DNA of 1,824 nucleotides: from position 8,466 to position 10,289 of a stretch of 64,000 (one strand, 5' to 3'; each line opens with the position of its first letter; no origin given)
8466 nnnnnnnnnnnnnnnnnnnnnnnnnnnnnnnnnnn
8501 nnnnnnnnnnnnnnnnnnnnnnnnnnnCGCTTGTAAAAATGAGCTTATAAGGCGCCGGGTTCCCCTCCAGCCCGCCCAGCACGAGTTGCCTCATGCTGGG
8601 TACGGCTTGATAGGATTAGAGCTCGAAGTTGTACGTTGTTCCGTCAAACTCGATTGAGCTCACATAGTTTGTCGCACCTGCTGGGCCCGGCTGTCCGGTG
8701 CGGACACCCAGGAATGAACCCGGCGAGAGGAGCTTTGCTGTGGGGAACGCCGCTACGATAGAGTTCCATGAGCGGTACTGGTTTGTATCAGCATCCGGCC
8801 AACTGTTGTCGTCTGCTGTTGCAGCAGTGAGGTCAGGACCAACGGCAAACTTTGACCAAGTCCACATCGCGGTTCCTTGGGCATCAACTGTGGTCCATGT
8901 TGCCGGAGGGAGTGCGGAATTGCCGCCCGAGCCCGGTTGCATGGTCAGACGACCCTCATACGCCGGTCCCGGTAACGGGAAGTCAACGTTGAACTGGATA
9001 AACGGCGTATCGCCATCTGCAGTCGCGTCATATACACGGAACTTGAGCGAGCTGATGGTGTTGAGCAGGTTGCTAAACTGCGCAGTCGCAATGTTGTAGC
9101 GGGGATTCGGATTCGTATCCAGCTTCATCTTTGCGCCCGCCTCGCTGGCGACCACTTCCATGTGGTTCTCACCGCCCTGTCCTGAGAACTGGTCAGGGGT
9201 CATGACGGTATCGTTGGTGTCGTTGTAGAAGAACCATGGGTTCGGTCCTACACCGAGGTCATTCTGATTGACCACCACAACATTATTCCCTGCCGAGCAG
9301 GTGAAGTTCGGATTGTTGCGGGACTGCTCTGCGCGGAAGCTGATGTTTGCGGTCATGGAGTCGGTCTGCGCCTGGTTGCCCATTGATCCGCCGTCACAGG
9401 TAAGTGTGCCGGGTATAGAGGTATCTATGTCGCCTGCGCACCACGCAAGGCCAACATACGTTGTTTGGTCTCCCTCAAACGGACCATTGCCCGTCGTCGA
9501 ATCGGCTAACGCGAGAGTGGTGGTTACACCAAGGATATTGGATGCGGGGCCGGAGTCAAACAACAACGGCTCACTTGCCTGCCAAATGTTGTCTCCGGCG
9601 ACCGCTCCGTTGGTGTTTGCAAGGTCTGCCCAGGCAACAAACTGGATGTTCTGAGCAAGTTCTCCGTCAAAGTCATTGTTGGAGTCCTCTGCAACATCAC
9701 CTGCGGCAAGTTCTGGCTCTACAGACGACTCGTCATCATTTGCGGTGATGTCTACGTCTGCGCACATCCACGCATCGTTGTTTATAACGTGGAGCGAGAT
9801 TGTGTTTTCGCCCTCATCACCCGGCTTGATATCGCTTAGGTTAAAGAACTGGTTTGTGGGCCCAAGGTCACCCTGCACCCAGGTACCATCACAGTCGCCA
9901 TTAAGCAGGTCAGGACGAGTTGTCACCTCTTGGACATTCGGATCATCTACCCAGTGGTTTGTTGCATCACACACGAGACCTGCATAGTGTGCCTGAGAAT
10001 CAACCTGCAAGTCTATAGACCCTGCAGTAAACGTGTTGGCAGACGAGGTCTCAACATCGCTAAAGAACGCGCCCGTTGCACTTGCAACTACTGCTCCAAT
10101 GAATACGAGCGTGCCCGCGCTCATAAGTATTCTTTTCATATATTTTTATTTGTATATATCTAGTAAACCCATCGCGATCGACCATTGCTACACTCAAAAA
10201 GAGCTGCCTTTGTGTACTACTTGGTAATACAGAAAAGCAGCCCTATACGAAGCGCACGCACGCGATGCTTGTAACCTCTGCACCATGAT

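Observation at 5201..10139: SipW signal peptidase plus three TasA/camelysin-like paralogs: a TasA-type extracellular fibre/biofilm-matrix operon in what looks like a reduced-genome (CPR-like) bacterium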

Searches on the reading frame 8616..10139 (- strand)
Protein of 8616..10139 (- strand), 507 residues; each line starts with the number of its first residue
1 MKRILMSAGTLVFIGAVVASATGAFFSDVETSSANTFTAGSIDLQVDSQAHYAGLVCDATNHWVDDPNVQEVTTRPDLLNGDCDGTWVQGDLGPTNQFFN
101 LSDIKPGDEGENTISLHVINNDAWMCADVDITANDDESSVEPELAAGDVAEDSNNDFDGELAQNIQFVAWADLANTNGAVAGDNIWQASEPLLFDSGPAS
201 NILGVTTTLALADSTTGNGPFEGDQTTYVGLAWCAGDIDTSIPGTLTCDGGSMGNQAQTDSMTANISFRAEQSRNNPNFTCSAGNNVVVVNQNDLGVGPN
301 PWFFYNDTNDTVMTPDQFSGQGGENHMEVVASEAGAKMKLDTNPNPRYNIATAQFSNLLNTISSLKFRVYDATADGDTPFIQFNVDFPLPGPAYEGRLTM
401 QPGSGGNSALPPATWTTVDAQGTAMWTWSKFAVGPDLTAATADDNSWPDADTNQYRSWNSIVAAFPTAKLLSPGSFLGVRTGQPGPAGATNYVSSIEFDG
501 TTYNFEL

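Call 3: search_protein_families(library=pfam, proteins=[window:8616-10139:-], max_evalue=0.1)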
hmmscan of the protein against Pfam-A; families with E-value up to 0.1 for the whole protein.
window:8616-10139:- (507 aa): 1 family
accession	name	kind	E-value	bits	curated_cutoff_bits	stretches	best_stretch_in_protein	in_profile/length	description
PF12389.13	Peptidase_M73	-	0.00014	22.2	22.5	1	9-49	11-50/196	Camelysin metallo-endopeptidase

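Call 4: search_protein_families(library=ncbifam, proteins=[window:8616-10139:-], max_evalue=0.1)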
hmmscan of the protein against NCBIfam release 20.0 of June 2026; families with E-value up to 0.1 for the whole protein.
window:8616-10139:- (507 aa): 1 family
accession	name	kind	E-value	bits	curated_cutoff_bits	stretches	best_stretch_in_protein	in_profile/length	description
TIGR04088.1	cognate_SipW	domain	6.4e-05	23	19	1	9-42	2-34/34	SipW-dependent-type signal peptide-containing protein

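Call 6: search_solved_structures(query=window:8616-10139:-, max_evalue=10, show_alignments=2)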
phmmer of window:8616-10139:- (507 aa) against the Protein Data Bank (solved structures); distinct sequences matched with E-value up to 10: 0.

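Call 8: find_homologous_proteins(query=window:8616-10139:-)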
Query window:8616-10139:- (507 aa): 749 proteins with E <= 0.001 among 8000 candidates; the best 120 are listed.
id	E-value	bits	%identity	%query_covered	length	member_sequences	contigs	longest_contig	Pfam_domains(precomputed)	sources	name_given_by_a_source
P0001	0.0e+0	1141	100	99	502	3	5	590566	-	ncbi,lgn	-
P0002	2.3e-259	880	79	99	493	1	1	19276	-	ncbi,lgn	-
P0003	5.3e-191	654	63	99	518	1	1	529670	-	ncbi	-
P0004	5.7e-155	535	52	99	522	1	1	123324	-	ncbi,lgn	-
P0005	3.6e-149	516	52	100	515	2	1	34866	-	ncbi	-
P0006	3.2e-145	503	53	100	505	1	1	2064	PF12389.14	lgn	-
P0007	1.1e-142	495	51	69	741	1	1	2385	-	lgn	-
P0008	2.0e-142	494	52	100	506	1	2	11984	-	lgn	-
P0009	8.2e-142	492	53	100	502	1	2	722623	-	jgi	jgi:predicted ribosomally synthesized peptide with SipW-like signal peptide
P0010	2.9e-141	490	51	100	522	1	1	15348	-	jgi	jgi:predicted ribosomally synthesized peptide with SipW-like signal peptide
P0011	7.2e-141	489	51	100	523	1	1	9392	PF12389.14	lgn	-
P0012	8.8e-141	488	53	98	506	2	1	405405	-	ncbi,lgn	-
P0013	2.4e-140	487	52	100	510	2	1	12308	PF12389.14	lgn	-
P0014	8.3e-139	482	53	100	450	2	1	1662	-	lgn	-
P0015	3.3e-137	477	48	100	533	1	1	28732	-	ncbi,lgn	-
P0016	7.6e-136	472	51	100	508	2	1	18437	PF12389.14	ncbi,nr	ncbi:SipW-dependent-type signal peptide-containing protein [Candidatus Kaiserbacteria bacterium]|nr:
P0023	1.7e-128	448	49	99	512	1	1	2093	PF12389.14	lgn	-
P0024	2.5e-126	441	47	100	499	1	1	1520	PF12389.14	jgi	jgi:predicted ribosomally synthesized peptide with SipW-like signal peptide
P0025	5.0e-126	440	49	100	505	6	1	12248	PF12389.14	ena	-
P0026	6.6e-126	439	47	100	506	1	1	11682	PF12389.14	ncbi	-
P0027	2.5e-125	437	47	100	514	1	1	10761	PF12389.14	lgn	-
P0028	5.2e-125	436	48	99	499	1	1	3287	PF12389.14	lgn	-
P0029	1.1e-124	435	49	100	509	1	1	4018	PF12389.14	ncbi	-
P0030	1.4e-124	435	47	100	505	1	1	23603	PF12389.14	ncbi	-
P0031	2.7e-124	434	47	100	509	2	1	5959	PF12389.14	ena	-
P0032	4.7e-124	433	47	100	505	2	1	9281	PF12389.14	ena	-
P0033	3.6e-123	430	45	100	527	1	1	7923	PF12389.14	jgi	jgi:predicted ribosomally synthesized peptide with SipW-like signal peptide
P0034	7.1e-122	426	46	100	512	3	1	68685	PF12389.14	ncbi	-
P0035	8.7e-122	426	47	100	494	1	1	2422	PF12389.14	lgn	-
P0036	1.3e-120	422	47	100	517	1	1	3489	PF12389.14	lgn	-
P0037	3.9e-120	420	48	100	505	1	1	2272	PF12389.14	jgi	jgi:predicted ribosomally synthesized peptide with SipW-like signal peptide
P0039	5.0e-119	417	48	100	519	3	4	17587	PF12389.14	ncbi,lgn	-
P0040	6.9e-117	410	48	99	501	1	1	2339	PF12389.14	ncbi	-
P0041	2.5e-116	408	46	100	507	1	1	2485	PF12389.14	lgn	-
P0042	2.8e-116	408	46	100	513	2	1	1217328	PF12389.14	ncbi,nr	ncbi:MAG: hypothetical protein IPJ68_02795 [Candidatus Moraniibacteriota bacterium]|nr:MAG: hypothet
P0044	1.4e-115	405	47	99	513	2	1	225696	PF12389.14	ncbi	-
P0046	2.7e-113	398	45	99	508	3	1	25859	PF12389.14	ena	-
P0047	1.4e-110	389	45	100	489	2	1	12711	PF12389.14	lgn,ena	-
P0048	9.2e-110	386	46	100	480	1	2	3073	PF12389.14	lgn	-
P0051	5.4e-106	374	45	98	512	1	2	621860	PF12389.14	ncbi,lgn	-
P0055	6.5e-105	370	65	56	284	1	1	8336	PF12389.14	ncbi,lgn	-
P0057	2.1e-102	362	63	55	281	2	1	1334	PF12389.14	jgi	jgi:predicted ribosomally synthesized peptide with SipW-like signal peptide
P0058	3.7e-102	361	64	55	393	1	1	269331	PF12389.14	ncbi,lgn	-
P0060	1.6e-101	359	43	100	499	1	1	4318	PF12389.14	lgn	-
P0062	8.9e-100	353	43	100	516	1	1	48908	PF12389.14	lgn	-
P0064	2.1e-99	352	60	55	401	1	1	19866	PF12389.14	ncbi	-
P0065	2.9e-99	351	60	55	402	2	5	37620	PF12389.14,PF19403.6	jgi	jgi:predicted ribosomally synthesized peptide with SipW-like signal peptide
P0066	3.5e-99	351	62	55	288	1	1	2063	PF12389.14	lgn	-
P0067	4.3e-99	351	60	52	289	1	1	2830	PF12389.14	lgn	-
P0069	5.3e-99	351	60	55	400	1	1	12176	PF12389.14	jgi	jgi:predicted ribosomally synthesized peptide with SipW-like signal peptide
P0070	7.7e-99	350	59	55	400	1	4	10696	PF12389.14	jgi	jgi:predicted ribosomally synthesized peptide with SipW-like signal peptide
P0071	3.3e-98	348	42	100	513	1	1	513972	PF12389.14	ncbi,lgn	-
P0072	4.5e-96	341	60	54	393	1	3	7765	PF12389.14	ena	-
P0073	1.1e-95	340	57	55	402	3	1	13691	PF12389.14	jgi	-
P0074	2.1e-95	339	43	99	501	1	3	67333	PF12389.14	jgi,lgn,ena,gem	-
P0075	3.1e-95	338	59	55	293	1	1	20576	PF12389.14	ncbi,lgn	-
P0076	1.3e-94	336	57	55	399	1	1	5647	PF12389.14,PF19403.6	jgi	jgi:predicted ribosomally synthesized peptide with SipW-like signal peptide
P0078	1.9e-94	336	57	55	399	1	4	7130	PF12389.14,PF19403.6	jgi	jgi:predicted ribosomally synthesized peptide with SipW-like signal peptide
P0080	3.7e-94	335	56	55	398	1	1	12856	PF12389.14,PF24514.2,PF19403.6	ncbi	-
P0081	3.8e-94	335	57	55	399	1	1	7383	PF12389.14,PF19403.6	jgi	jgi:predicted ribosomally synthesized peptide with SipW-like signal peptide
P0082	1.1e-93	333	61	55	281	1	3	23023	PF12389.14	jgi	jgi:predicted ribosomally synthesized peptide with SipW-like signal peptide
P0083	1.2e-93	333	57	55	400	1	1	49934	PF12389.14,PF19403.6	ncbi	-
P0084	6.3e-93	331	59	57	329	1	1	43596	PF12389.14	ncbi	ncbi:MAG: TasA family protein, partial [Patescibacteria group bacterium]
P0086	8.3e-93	330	43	99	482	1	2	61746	PF12389.14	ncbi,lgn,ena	-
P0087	1.1e-92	330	57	55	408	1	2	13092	PF12389.14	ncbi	-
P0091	3.1e-92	328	57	55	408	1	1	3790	PF12389.14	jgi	jgi:predicted ribosomally synthesized peptide with SipW-like signal peptide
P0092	1.4e-91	326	43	99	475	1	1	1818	PF12389.14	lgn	-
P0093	1.4e-91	326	57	55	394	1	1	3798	PF12389.14,PF19403.6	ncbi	-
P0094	1.5e-91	326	59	55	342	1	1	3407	PF12389.14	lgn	-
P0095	2.3e-91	325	43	100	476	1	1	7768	PF12389.14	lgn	-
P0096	3.0e-91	325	57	56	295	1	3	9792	PF12389.14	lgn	-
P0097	3.5e-91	325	56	55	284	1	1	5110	PF12389.14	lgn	-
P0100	1.0e-90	323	44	100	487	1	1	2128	PF12389.14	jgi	-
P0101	1.1e-90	323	61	53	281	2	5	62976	PF12389.14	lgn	-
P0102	1.4e-90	323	42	100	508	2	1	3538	PF12389.14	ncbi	ncbi:MAG: TasA family protein [Minisyncoccia bacterium]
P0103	1.5e-90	323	59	56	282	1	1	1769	PF12389.14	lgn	-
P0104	3.1e-90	322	42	100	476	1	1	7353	PF12389.14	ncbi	-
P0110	2.8e-89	318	42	100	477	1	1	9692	PF12389.14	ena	-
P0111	4.5e-89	318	55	57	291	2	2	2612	PF12389.14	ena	-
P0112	7.0e-89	317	57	56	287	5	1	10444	PF12389.14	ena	-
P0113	1.0e-88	317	56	56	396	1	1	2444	PF12389.14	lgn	-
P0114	1.8e-88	316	58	55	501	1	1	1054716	PF12389.14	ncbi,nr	ncbi:hypothetical protein IPH92_02630 [Candidatus Kaiserbacteria bacterium]|nr:MAG: hypothetical pro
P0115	2.8e-88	315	58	55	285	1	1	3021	PF12389.14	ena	-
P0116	1.2e-87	313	57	55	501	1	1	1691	PF12389.14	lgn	-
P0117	2.7e-87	312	56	56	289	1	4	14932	PF12389.14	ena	-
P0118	2.7e-87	312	57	56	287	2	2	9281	PF12389.14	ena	-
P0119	3.1e-87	312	55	55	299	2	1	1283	PF12389.14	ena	-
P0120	7.0e-87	311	58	55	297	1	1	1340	PF12389.14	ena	-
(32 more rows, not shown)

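Call 15: find_related_loci(query=window:8616-10139:-, collection=genome_contigs, flank=8000)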
Query window:8616-10139:- (507 aa) in genome_contigs; peptide patterns used: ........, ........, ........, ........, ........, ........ (x = any residue, [..] = any of these).
17 stretches matched a pattern; 2 encode a relative of the query (tblastn E <= 1e-3); 2 distinct loci.
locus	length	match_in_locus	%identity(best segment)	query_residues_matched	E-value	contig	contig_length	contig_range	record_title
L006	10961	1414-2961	50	1-507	2e-146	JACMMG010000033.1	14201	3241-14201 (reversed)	MAG: Candidatus Parcubacteria bacterium isolate ES-bin-7 ES-bin-7-contig-k141_5570885, whole genome shotgun sequence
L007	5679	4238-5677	51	1-462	1e-146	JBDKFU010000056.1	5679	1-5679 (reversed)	MAG: Candidatus Parcubacteria bacterium isolate farmington_2019_sw_WHONDRS-S19S_0053_B_bin.127 scaffold_460173, whole ge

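Call 17: find_encoding_contigs(protein=P0003, flank=10000, max_places=2)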
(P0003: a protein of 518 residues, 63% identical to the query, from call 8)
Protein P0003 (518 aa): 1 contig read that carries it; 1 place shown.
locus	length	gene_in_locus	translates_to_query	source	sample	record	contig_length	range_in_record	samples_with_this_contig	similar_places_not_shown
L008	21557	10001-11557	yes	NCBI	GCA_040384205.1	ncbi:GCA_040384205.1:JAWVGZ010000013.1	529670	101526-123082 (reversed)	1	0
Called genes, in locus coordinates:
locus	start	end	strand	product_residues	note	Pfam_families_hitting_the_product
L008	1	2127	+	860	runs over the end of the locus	PF07995:GSDH, PF16841:CBM60, PF07995:GSDH, PF00801:PKD, PF17963:Big_9 (weak), PF18911:PKD_4, PF22352:K319L-like_PKD (weak)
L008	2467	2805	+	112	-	-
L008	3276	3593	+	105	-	-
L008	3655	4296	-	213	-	PF03358:FMN_red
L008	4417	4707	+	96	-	-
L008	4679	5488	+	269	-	PF00116:COX2 (weak), PF06481:COX_ARM (weak)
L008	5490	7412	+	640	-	PF00115:COX1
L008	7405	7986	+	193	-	PF00510:COX3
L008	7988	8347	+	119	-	PF03626:COX4_pro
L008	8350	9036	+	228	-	PF01040:UbiA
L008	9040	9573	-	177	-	-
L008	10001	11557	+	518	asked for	-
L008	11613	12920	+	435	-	-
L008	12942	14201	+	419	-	-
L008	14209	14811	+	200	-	PF10502:Peptidase_S26 (weak)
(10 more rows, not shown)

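Call 18: find_encoding_contigs(protein=P0114, flank=10000, max_places=2)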
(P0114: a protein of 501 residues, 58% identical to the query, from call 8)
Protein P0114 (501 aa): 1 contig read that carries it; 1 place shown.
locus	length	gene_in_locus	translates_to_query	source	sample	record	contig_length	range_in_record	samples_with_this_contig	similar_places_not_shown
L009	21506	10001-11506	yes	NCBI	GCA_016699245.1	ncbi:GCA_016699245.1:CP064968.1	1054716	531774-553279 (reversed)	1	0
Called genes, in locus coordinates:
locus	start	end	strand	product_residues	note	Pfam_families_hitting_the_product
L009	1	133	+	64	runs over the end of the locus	-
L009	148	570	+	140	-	PF00892:EamA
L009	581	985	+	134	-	PF07883:Cupin_2, PF02311:AraC_binding (weak)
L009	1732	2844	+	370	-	-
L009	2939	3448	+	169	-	-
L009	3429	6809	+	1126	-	-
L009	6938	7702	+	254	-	-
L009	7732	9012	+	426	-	PF17802:SpaA (faint)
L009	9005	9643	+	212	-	PF04203:Sortase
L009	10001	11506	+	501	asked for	PF12389:Peptidase_M73 (weak)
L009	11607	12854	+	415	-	PF12389:Peptidase_M73 (weak)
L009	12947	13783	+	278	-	-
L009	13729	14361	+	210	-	-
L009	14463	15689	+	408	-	-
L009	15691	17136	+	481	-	-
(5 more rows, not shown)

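Call 42: predict_structure(alignment_id=A2)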
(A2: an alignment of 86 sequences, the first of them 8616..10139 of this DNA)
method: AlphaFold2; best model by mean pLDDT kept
length: 507 residues; sequences in the alignment: 86
mean_pLDDT: 88.0   pTM: 0.62
mean pLDDT of the five models: 88.0, 87.1, 85.8, 85.3, 84.8
residues with pLDDT >= 90: 338; 70-90: 115; 50-70: 36; < 50: 18
segments of 3 or more residues with pLDDT < 50: 21-32, 35-37
pLDDT, mean of each block of 10 residues (from residue 1): 57 60 41 48 90 93 92 94 93 90 93 94 92 91 86 89 95 93 93 91 76 91 95 96 95 89 92 91 81 83 92 86 93 95 91 94 96 90 89 83 95 96 95 87 90 97 95 91 81 96 94
secondary structure, 60 per line:
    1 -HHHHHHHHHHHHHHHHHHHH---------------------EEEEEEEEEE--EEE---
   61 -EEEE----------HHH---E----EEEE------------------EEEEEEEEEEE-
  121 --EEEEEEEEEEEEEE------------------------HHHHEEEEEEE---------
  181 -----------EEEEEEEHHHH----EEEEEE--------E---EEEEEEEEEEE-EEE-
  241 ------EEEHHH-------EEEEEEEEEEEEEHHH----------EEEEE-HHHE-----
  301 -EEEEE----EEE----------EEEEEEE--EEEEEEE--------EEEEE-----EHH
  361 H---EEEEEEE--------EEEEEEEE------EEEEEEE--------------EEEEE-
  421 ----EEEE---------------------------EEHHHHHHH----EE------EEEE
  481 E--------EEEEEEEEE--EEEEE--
elements in order: H2-21 E43-52 E55-57 E62-65 E87-90 E109-119 E123-136 H161-164 E165-171 E192-198 H199-202 E207-212 E225-235 E237-239 E247-249 E260-272 E286-290 E302-306 E311-313 E324-330 E333-339 E348-352 E365-371 E380-387 E394-400 E415-419 E425-428 H458-464 E477-481 E490-498 E501-505

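Call 45: fold_search(model_id=the predicted structure, library=pdb)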
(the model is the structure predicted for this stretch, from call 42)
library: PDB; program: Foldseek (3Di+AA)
matches with E <= 10: 808; with E <= 0.001: 1
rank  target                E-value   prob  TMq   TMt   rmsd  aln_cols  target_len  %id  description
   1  8aur_A                3.6e-04  1.00  0.21  0.43   9.0       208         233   14  Cryo-EM structure of a TasA fibre (released 2022-11-30)
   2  4xup_F                1.6e-03  0.90  0.21  0.30  15.5       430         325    9  Structure of the N-terminal CBM22-1-CBM22-2 tandem domain from Paenibacillus barcinonensis Xyn10C (released 2015-06-03)
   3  7usy_J                1.6e-03  0.21  0.11  0.14  25.4       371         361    8  Structure of C. elegans TMC-1 complex with ARRD-6 (released 2022-10-19)
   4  6fhj                  2.9e-03  1.00  0.18  0.10   6.2       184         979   12  Structural dynamics and catalytic properties of a multi-modular xanthanase, native. (released 2018-08-29)
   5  1v0a                  3.4e-03  0.99  0.21  0.50   8.0       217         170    9  Family 11 Carbohydrate-Binding Module of cellulosomal cellulase Lic26A-Cel5E of Clostridium thermocellum (released 2005-01-12)
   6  4xup_A                3.6e-03  0.72  0.19  0.27  13.7       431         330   10  Structure of the N-terminal CBM22-1-CBM22-2 tandem domain from Paenibacillus barcinonensis Xyn10C (released 2015-06-03)
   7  5b4x_A                3.6e-03  0.35  0.15  0.12  19.4       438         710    9  Crystal structure of the ApoER2 ectodomain in complex with the Reelin R56 fragment (released 2017-04-26)
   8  9mdi_A                4.0e-03  0.21  0.16  0.16  23.2       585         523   10  Clostridioides difficile Transferase B Component Dimer (released 2025-07-16)
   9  4xup_D                4.5e-03  0.72  0.19  0.27  15.5       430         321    9  Structure of the N-terminal CBM22-1-CBM22-2 tandem domain from Paenibacillus barcinonensis Xyn10C (released 2015-06-03)
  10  4xup_B                5.6e-03  0.75  0.20  0.28  16.1       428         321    9  Structure of the N-terminal CBM22-1-CBM22-2 tandem domain from Paenibacillus barcinonensis Xyn10C (released 2015-06-03)
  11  7uai_C                5.6e-03  0.66  0.18  0.18  15.4       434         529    6  Meprin alpha helix in complex with fetuin-B (released 2022-11-02)
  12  7uac_H                5.6e-03  0.54  0.19  0.18  18.6       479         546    7  Human pro-meprin alpha (zymogen state) (released 2022-11-02)
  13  8dhl_B                6.3e-03  0.41  0.16  0.11  18.0       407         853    8  Tannerella forsythia beta-glucuronidase (L2) (released 2023-05-17)
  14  6r31_A                7.0e-03  0.99  0.21  0.52   8.2       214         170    7  Family 11 Carbohydrate-Binding Module from Clostridium thermocellum in complex with beta-1,3-1,4-mixed-linked tetrasac (released 2020-02-05)
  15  4npr_B                7.4e-03  0.96  0.21  0.41  10.0       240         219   12  Crystal Structure of the Family 12 Xyloglucanase from Aspergillus niveus (released 2014-12-24)
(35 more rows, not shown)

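Call 52: search_solved_structures(query=A2, max_evalue=10, show_alignments=3)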
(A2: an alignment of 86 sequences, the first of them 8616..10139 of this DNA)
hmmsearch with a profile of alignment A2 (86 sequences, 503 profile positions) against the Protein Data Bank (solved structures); distinct sequences matched with E-value up to 10: 1.
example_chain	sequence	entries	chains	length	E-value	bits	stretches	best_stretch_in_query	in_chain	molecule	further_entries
6j0n_b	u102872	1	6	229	1.1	11.4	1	181-231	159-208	Pvc7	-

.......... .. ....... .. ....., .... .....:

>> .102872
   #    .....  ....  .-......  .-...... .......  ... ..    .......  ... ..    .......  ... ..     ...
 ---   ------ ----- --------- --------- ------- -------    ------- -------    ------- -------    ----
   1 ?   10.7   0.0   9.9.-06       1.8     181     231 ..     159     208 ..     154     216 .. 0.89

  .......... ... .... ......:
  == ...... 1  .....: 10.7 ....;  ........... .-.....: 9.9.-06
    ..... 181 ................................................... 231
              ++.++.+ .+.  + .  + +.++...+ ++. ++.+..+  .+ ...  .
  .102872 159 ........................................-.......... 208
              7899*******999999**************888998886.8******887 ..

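Call 55: search_protein_families(library=pfam, alignment_id=A2, max_evalue=0.01)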
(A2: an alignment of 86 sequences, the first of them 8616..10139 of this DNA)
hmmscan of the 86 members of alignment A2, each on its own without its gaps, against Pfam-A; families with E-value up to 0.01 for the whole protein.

A. member 1, window:8616-10139:- (507 aa): 1 family
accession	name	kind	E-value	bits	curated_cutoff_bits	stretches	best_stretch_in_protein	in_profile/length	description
PF12389.13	Peptidase_M73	-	0.00014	22.2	22.5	1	9-49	11-50/196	Camelysin metallo-endopeptidase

B. families by the number of members that match (of 86 scanned): 5 families
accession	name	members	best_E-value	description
PF12389.13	Peptidase_M73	84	8.8e-09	Camelysin metallo-endopeptidase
PF09149.16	DUF1935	27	0.00074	Domain of unknown function (DUF1935)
PF19403.5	SpaA_2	4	3.2e-17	Prealbumin-like fold domain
PF05342.19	Peptidase_M26_N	3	6.8e-05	M26 IgA1-specific Metallo-endopeptidase N-terminal region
PF24514.1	SpaA_4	2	1.1e-07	Prealbumin-like fold domain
